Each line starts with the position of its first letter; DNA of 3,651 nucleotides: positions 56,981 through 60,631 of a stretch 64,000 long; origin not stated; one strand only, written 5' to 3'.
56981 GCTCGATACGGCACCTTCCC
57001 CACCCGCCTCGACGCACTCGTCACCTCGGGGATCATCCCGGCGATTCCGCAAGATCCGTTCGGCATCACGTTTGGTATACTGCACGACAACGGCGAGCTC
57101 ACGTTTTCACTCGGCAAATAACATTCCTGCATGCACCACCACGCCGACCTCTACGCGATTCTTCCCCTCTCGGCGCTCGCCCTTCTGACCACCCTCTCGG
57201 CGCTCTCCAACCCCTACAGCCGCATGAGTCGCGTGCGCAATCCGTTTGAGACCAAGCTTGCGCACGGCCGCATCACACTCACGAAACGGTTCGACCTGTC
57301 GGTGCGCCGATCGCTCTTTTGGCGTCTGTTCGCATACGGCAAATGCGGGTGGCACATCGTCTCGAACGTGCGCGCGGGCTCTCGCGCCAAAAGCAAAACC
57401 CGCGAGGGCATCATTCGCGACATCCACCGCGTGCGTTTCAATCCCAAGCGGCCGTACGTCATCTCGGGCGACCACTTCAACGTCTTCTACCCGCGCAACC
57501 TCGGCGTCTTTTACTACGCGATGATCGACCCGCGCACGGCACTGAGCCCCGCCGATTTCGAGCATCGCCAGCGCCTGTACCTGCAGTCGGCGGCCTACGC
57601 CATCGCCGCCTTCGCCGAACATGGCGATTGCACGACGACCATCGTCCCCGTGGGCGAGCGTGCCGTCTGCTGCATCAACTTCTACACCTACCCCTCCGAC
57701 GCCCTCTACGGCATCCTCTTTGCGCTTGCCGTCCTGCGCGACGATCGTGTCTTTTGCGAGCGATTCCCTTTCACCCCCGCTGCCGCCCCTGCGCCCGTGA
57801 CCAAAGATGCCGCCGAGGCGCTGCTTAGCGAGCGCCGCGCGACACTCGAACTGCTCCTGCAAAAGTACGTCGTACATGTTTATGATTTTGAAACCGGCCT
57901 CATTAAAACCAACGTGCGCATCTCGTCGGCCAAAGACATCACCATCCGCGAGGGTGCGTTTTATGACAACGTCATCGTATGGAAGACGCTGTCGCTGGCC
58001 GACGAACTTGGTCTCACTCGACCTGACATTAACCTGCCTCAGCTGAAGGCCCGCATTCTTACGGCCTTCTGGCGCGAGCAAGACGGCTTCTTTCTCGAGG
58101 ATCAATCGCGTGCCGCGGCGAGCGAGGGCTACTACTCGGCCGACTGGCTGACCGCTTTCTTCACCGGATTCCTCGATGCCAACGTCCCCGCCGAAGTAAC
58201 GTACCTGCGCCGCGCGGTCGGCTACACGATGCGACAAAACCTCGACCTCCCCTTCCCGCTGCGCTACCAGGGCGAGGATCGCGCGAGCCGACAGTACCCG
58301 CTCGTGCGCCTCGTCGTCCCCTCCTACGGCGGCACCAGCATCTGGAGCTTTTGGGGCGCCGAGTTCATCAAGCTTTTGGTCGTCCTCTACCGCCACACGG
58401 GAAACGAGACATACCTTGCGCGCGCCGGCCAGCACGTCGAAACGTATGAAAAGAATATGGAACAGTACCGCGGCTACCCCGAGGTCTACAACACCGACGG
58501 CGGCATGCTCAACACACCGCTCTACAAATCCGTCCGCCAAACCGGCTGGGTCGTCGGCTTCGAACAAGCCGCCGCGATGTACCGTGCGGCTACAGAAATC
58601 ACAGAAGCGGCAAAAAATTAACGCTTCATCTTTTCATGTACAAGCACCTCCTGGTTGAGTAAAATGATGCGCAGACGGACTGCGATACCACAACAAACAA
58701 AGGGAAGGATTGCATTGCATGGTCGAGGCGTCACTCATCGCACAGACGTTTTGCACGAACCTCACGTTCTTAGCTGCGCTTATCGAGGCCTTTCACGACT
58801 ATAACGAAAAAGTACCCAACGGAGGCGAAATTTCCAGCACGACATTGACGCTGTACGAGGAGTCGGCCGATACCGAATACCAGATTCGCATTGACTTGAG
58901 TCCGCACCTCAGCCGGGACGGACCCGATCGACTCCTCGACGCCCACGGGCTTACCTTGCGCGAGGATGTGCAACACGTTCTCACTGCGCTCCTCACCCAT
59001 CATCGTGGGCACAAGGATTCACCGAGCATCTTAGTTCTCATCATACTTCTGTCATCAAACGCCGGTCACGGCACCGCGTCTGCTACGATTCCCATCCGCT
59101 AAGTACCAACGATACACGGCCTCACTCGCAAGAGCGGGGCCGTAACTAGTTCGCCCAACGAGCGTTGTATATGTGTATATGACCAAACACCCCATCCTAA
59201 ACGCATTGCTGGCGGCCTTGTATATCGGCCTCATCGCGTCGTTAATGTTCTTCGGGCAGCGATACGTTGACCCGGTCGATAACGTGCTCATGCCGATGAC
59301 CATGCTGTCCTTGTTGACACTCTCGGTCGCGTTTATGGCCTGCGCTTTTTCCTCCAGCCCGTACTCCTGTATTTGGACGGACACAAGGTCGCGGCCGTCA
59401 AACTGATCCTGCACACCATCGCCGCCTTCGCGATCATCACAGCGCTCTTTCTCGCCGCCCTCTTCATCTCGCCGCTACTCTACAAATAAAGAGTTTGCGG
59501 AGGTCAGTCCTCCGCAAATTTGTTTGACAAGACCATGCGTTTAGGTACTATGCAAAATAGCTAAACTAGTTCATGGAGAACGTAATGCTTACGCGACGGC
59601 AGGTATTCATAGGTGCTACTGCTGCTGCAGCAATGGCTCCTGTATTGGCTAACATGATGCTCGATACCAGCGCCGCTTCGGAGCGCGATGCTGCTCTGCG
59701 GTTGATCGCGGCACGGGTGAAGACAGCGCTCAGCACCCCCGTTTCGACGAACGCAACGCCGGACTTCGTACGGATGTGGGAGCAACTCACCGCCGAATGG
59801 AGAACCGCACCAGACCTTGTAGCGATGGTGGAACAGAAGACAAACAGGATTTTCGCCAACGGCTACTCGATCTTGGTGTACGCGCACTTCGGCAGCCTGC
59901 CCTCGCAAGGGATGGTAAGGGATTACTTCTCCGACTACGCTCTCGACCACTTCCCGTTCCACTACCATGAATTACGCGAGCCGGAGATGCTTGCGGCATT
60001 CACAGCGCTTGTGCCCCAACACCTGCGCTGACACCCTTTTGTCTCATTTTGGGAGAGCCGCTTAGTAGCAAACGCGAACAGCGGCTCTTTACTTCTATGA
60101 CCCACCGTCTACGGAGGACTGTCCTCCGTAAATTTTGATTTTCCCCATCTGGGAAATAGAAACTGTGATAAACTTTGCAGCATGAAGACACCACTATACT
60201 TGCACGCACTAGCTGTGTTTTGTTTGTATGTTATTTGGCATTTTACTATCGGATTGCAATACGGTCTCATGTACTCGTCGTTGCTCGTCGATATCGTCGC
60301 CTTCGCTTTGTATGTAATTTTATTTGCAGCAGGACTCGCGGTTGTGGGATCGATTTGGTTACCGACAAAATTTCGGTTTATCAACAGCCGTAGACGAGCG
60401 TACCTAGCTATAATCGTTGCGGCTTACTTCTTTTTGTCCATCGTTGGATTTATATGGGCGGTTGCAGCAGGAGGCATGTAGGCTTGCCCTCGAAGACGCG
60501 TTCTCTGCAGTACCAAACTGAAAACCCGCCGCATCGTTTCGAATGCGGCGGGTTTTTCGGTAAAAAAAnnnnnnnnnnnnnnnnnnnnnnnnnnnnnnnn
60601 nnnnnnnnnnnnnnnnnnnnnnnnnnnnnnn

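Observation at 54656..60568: Conserved spc ribosomal-protein operon is split between rplE and rpsZ by a ~5.9-kb opposite-strand accessory cassette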

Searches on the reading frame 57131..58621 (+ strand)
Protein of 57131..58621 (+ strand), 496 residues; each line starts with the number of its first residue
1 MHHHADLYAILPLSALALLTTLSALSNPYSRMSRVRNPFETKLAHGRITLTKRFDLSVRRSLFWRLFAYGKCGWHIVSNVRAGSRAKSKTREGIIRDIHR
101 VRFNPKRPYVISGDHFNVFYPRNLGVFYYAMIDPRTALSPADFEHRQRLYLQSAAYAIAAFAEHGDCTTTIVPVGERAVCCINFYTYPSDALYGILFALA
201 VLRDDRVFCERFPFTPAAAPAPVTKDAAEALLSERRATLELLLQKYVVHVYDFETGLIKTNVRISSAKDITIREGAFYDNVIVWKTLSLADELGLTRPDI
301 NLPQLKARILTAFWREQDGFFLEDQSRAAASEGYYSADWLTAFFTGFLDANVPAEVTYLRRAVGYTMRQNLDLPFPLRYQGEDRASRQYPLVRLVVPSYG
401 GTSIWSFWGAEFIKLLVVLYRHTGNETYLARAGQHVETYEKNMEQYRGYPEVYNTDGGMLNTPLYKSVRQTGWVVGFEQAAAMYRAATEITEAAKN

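Call 3: search_protein_families(library=pfam, proteins=[window:57131-58621:+], max_evalue=0.01)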
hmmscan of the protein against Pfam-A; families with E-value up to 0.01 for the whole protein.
window:57131-58621:+ (496 aa): 0 families

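Call 14: find_homologous_proteins(query=window:57131-58621:+, max_evalue=0.001)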
Query window:57131-58621:+ (496 aa): 246 proteins with E <= 0.001 among 8000 candidates; the best 120 are listed.
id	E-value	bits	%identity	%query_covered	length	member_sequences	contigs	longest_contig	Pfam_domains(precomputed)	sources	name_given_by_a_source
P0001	0.0e+0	1142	100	100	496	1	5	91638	-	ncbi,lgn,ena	-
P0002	1.1e-205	702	63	100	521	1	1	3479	-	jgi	-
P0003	2.1e-205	701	63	98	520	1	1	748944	-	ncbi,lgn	ncbi:MAG: hypothetical protein V4449_01535 [Patescibacteria group bacterium]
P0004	1.1e-204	699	62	99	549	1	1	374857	-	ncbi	-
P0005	2.4e-204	698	63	99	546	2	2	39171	-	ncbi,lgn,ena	-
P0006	3.7e-204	697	63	100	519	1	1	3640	-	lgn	-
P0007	6.4e-203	693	63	97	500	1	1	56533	-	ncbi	-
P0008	3.0e-202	691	61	100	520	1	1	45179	-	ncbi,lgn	ncbi:MAG: hypothetical protein V4437_00755 [Patescibacteria group bacterium]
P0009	1.4e-201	689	63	98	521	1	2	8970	-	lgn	-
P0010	3.4e-201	687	62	100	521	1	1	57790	-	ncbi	-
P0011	5.0e-201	687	61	98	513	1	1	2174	-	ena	-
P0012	1.6e-200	685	62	98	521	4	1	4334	-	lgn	-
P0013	2.7e-200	684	61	100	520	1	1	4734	-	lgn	-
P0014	5.2e-197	673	60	100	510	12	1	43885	-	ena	-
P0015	6.6e-195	666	60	98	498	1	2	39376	-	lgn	-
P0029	6.7e-142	492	47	98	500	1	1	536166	-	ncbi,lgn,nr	ncbi:hypothetical protein HGA91_00025 [candidate division WWE3 bacterium]|nr:hypothetical protein [c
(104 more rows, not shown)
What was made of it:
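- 57131..58621 (+): 496-aa protein: N-terminal hydrophobic helix plus an (alpha/alpha)6-barrel glycoside-hydrolase-like domain. Member of a family conserved across the radiation that has no Pfam model. At least 246 homologs at 42-63% identity in WWE3, Roizmanbacteria, Woesebacteria and Saccharimonadia (call 14).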

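Call 16: find_encoding_contigs(protein=P0001, flank=10000, max_places=5)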
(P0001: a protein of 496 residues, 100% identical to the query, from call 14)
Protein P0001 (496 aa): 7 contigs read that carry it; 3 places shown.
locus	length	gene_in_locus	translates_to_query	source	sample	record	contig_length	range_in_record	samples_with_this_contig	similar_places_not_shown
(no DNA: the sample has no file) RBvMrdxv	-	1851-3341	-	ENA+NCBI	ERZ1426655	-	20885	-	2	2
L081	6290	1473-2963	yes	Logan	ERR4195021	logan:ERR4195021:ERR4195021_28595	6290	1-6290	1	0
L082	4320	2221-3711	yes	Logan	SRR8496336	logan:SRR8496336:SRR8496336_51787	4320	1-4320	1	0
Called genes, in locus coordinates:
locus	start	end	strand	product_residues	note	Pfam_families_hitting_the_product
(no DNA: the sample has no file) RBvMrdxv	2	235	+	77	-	?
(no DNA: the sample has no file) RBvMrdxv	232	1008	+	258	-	PF12679:ABC2_membrane_2, PF12730:ABC2_membrane_4 (weak)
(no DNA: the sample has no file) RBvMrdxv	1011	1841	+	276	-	-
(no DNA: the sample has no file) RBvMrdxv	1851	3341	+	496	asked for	-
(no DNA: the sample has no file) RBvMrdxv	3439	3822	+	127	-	-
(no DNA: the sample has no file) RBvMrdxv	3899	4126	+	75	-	-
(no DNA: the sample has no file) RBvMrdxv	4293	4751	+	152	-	-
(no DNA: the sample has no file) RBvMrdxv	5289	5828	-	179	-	PF00281:Ribosomal_L5, PF00673:Ribosomal_L5_C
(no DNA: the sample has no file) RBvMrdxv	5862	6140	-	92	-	PF22682:Ribosomal_uL24m-like (weak), PF00467:KOW, PF17136:ribosomal_L24 (weak)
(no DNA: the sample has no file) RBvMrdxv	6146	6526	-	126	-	PF00238:Ribosomal_L14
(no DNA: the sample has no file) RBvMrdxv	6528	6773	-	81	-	PF00366:Ribosomal_S17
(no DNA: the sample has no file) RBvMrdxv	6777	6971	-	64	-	PF00831:Ribosomal_L29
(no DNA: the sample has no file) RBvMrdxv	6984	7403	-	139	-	PF00252:Ribosomal_L16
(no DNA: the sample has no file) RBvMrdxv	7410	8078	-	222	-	PF07650:KH_2, PF00189:Ribosomal_S3_C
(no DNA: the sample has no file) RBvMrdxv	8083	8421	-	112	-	PF00237:Ribosomal_L22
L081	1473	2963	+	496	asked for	-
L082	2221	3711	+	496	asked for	-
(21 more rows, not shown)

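Call 19: find_encoding_contigs(protein=P0003, flank=7000, max_places=1)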
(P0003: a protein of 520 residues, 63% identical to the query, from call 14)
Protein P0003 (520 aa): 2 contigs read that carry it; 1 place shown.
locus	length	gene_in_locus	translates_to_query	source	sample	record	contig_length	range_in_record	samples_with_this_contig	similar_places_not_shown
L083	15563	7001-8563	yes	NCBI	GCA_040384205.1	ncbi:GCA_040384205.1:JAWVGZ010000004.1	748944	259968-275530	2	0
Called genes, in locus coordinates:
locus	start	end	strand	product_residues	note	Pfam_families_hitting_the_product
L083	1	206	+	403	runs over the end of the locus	PF28597:T2SSF_N, PF00482:T2SSF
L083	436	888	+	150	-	PF07963:N_methyl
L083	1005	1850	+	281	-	PF06750:A24_N_bact, PF01478:Peptidase_A24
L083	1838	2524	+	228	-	PF07963:N_methyl (faint)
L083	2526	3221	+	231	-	PF07963:N_methyl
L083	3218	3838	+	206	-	-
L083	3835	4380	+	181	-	-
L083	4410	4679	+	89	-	PF01541:GIY-YIG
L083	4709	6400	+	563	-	PF02689:Herpes_Helicase (faint), PF05970:PIF1, PF13245:AAA_19, PF13401:AAA_22, PF13604:AAA_30, PF21530:Pif1_2B_dom (weak), PF14493:HTH_40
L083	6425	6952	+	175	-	-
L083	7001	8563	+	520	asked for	-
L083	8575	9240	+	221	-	-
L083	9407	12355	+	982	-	PF18072:FGAR-AT_linker, PF00586:AIRS, PF02769:AIRS_C, PF00586:AIRS (weak), PF02769:AIRS_C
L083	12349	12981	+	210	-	PF03848:TehB (weak), PF13489:Methyltransf_23, PF05148:Methyltransf_8 (faint), PF13847:Methyltransf_31 (weak), PF08241:Methyltransf_11, PF08242:Methyltransf_12 (weak), PF13649:Methyltransf_25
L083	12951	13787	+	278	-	PF13507:GATase_5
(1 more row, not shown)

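Call 20: find_encoding_contigs(protein=P0029, flank=7000, max_places=1)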
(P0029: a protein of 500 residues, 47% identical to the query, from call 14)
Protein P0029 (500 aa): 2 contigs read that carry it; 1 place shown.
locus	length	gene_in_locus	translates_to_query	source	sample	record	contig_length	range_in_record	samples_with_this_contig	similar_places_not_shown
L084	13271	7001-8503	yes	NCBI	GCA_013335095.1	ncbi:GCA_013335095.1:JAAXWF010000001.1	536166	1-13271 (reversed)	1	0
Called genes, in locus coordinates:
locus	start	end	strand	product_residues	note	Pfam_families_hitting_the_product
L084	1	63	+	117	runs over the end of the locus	-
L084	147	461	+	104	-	PF01035:DNA_binding_1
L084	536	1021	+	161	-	-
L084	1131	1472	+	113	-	-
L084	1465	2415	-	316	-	-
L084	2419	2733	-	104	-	-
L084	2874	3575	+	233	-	-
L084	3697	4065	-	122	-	PF20393:Pro_CA_2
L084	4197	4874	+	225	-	PF02517:Rce1-like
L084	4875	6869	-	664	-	PF18088:Glyco_H_20C_C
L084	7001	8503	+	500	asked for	-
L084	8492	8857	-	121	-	-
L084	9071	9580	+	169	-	PF00186:DHFR_1, PF01872:RibD_C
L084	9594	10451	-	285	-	-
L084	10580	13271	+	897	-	?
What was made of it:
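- Homologs of the 496-aa protein elsewhere stand alone (calls 19, 20).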

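Call 25: search_solved_structures(query=A1, max_evalue=1)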
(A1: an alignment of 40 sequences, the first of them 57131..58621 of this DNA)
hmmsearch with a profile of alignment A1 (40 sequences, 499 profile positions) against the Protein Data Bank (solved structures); distinct sequences matched with E-value up to 1: 1.
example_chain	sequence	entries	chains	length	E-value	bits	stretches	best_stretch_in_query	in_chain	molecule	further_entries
8k5o_4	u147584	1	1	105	0.51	12.1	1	318-349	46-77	Antenna complex alpha/beta subunit domain-containing protein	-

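Call 28: predict_structure(alignment_id=A1)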
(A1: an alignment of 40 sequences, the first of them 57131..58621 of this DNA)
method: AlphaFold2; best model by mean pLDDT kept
length: 496 residues; sequences in the alignment: 40
mean_pLDDT: 91.6   pTM: 0.92
mean pLDDT of the five models: 91.6, 91.4, 90.8, 89.3, 88.6
residues with pLDDT >= 90: 360; 70-90: 124; 50-70: 11; < 50: 1
segments of 3 or more residues with pLDDT < 50: none
pLDDT, mean of each block of 10 residues (from residue 1): 67 83 86 92 95 97 92 82 86 95 93 78 94 92 96 98 95 96 85 97 90 76 94 98 96 95 80 92 98 97 98 96 94 93 96 95 97 92 86 80 92 98 96 98 95 93 87 93 95 90
secondary structure, 60 per line:
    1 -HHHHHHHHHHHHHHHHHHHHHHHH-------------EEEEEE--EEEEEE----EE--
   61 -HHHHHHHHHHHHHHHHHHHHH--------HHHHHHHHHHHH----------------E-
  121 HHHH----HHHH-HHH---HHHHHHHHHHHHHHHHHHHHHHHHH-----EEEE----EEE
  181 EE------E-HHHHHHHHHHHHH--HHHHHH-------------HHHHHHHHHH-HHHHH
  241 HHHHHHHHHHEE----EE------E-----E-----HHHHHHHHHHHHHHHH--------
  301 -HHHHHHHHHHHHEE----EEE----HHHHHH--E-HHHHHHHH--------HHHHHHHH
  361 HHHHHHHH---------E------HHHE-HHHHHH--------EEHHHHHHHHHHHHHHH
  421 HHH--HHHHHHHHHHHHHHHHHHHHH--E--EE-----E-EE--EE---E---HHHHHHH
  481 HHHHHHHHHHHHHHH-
elements in order: H2-25 E39-44 E47-52 H62-82 H91-102 H121-124 H129-132 H140-164 E170-173 E178-182 H191-203 H206-211 H225-234 H236-250 H277-292 H302-313 E320-322 H327-332 H337-344 H353-368 H390-395 H406-423 H426-446 H474-495
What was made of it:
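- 57131..58621 (+): AlphaFold2 pLDDT 91.6 (call 28).
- On (alpha/alpha)6 glycoside hydrolase superfamily: pLDDT 91.6 (call 28).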

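Call 31: fold_search(model_id=the predicted structure, library=pdb)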
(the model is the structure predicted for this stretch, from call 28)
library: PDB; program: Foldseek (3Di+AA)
matches with E <= 10: 595; with E <= 0.001: 92
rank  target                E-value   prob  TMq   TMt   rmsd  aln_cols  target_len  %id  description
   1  8iwd_A                8.3e-06  1.00  0.47  0.38   4.9       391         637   15  Aspergillus niger Rha-2 (released 2024-04-03)
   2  8hmm                  8.3e-06  1.00  0.45  0.36   6.3       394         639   14  Crystal structure of AoRhaA (released 2023-12-06)
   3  9ju0_CCC              8.3e-06  1.00  0.49  0.29  10.1       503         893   12  C-terminally truncated dextran dextrinase bound with acarbose (released 2025-09-03)
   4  5o0s                  9.6e-06  1.00  0.46  0.31   7.0       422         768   12  Crystal structure of txGH116 (beta-glucosidase from Thermoanaerobacterium xylolyticum) in complex with unreacted beta Cy (released 2017-08-09)
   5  8r06                  1.0e-05  1.00  0.46  0.31   7.6       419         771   12  CRYSTAL STRUCTURE OF THERMOANAEROBACTERIUM XYLANOLYTICUM GH116 BETA-GLUCOSIDASE WITH A COVALENTLY BOUND CYCLOPHELLITOL A (released 2023-11-22)
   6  5npf                  1.1e-05  1.00  0.47  0.32   6.9       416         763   12  Crystal structure of txGH116 (beta-glucosidase from Thermoanaerobacterium xylolyticum) in complex with beta Cyclophellit (released 2017-08-09)
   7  7w2t_B                1.1e-05  1.00  0.47  0.32   7.0       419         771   10  Crystal structure of TxGH116 E730Q mutant from Thermoanaerobacterium xylanolyticum with glucose (released 2022-04-06)
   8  7w2s                  1.1e-05  1.00  0.46  0.32   6.9       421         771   12  Crystal structure of TxGH116 E730A mutant from Thermoanaerobacterium xylanolyticum with glucose (released 2022-04-06)
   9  5z6h_A                1.2e-05  1.00  0.41  0.40  14.2       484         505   12  Structure of periplasmic trehalase from Diamondback moth gut bacteria in the apo form (released 2019-01-23)
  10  9l8i_A                1.7e-05  1.00  0.47  0.55   8.5       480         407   13  Rhodothermus marines cellobiose 2-epimerase RmCE in complex with mannobiose (released 2025-07-23)
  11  7w2t_A                1.8e-05  1.00  0.46  0.31   7.7       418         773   11  Crystal structure of TxGH116 E730Q mutant from Thermoanaerobacterium xylanolyticum with glucose (released 2022-04-06)
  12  8iwf_A                1.9e-05  1.00  0.47  0.38   5.3       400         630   14  Aspergillus niger Rha-2 and pNPR (released 2024-04-03)
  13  5z6h_B                2.0e-05  1.00  0.41  0.40  15.1       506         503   12  Structure of periplasmic trehalase from Diamondback moth gut bacteria in the apo form (released 2019-01-23)
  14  8e3j_B                2.1e-05  1.00  0.45  0.31   7.4       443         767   16  Co-crystal structure of Chaetomium glucosidase with compound 4 (released 2023-02-22)
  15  2wyn_A                2.2e-05  1.00  0.38  0.37  16.9       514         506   10  Structure of family 37 trehalase from Escherichia coli in complex with a casuarine-6-O-a-D-glucoside analogue (released 2010-09-29)
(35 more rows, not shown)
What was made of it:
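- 57131..58621 (+): Foldseek hits to GH78, GH116, GH37 and GH63 at E about 1e-5 (call 31).
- On (alpha/alpha)6 glycoside hydrolase superfamily: 92 Foldseek matches at E of 0.001 or better (call 31).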

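Call 34: search_protein_families(library=ncbifam, proteins=[window:57131-58621:+], max_evalue=0.01)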
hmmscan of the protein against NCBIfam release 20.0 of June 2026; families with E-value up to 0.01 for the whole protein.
window:57131-58621:+ (496 aa): 0 families

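Call 72: search_protein_families(library=padloc, proteins=[window:57131-58621:+], max_evalue=0.001)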
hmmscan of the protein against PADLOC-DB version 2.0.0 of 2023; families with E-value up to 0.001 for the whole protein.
window:57131-58621:+ (496 aa): 0 families

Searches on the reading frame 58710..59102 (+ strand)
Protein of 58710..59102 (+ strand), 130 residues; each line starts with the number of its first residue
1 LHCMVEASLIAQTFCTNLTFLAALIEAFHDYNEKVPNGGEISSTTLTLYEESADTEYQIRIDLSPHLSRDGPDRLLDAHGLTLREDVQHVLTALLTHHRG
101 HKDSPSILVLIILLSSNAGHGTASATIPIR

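Call 3: search_protein_families(library=pfam, proteins=[window:58710-59102:+], max_evalue=0.01)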
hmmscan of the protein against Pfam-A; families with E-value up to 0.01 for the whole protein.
window:58710-59102:+ (130 aa): 0 families

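Call 34: search_protein_families(library=ncbifam, proteins=[window:58710-59102:+], max_evalue=0.01)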
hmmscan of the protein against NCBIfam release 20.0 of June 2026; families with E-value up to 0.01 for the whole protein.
window:58710-59102:+ (130 aa): 0 families

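Call 72: search_protein_families(library=padloc, proteins=[window:58719-59102:+], max_evalue=0.001)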
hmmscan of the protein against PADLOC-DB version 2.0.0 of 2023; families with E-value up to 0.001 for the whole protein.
window:58719-59102:+ (127 aa): 0 families
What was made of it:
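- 58719..59102 (+): 127-aa ORF, lineage-specific, function unknown. No family hit (calls 3, 34, 72).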

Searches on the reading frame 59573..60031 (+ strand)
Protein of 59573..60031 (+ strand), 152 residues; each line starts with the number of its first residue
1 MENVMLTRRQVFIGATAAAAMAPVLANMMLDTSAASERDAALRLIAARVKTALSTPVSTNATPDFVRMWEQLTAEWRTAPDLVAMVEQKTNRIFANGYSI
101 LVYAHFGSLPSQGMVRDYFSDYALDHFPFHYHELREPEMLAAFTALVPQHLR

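Call 3: search_protein_families(library=pfam, proteins=[window:59573-60031:+], max_evalue=0.01)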
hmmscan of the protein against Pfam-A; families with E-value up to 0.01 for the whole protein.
window:59573-60031:+ (152 aa): 0 families

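Call 34: search_protein_families(library=ncbifam, proteins=[window:59573-60031:+], max_evalue=0.01)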
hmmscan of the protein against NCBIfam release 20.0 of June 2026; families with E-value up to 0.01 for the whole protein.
window:59573-60031:+ (152 aa): 0 families

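Call 69: search_protein_representatives(protein=window:59573-60031:+)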
Query: 152 residues. Proteins with E-value up to 0.001 (for the whole library): 6; up to 1e-10: 2; up to 1e-30: 1. The best 6 are listed.
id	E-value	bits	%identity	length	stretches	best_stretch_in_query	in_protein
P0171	1.9e-94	329.1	100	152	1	1-152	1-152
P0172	3.7e-16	75.6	41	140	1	5-152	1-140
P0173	7.3e-07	45.5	34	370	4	41-78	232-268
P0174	1.6e-04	38.0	39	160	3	61-98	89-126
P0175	5.9e-04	36.1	25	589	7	54-96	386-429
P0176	7.8e-04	35.7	25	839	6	56-116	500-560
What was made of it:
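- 59573..60031 (+): 152-aa ORF with a twin-arginine-like N-terminus (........); near-orphan. An exhaustive HMMER search found one real homolog (41% identity, 140 aa) (call 69).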

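Call 72: search_protein_families(library=padloc, proteins=[window:59573-60031:+], max_evalue=0.001)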
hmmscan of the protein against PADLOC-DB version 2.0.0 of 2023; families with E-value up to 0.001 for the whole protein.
window:59573-60031:+ (152 aa): 0 families

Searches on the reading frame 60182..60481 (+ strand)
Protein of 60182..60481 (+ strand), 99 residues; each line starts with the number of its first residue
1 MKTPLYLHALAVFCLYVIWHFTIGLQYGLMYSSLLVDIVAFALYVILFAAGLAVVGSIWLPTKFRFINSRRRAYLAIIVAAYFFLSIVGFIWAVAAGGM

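Call 3: search_protein_families(library=pfam, proteins=[window:60182-60481:+], max_evalue=0.01)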
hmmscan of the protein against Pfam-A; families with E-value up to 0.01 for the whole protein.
window:60182-60481:+ (99 aa): 0 families

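Call 34: search_protein_families(library=ncbifam, proteins=[window:60182-60481:+], max_evalue=0.01)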
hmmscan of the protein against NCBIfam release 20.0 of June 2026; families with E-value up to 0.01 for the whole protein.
window:60182-60481:+ (99 aa): 0 families
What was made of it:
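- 60182..60481 (+): 99-aa hydrophobic ORF; coding status uncertain. No Pfam or NCBIfam hit (calls 3, 34).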

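Call 72: search_protein_families(library=padloc, proteins=[window:60182-60481:+], max_evalue=0.001)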
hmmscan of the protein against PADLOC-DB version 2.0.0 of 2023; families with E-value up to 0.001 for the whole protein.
window:60182-60481:+ (99 aa): 0 families
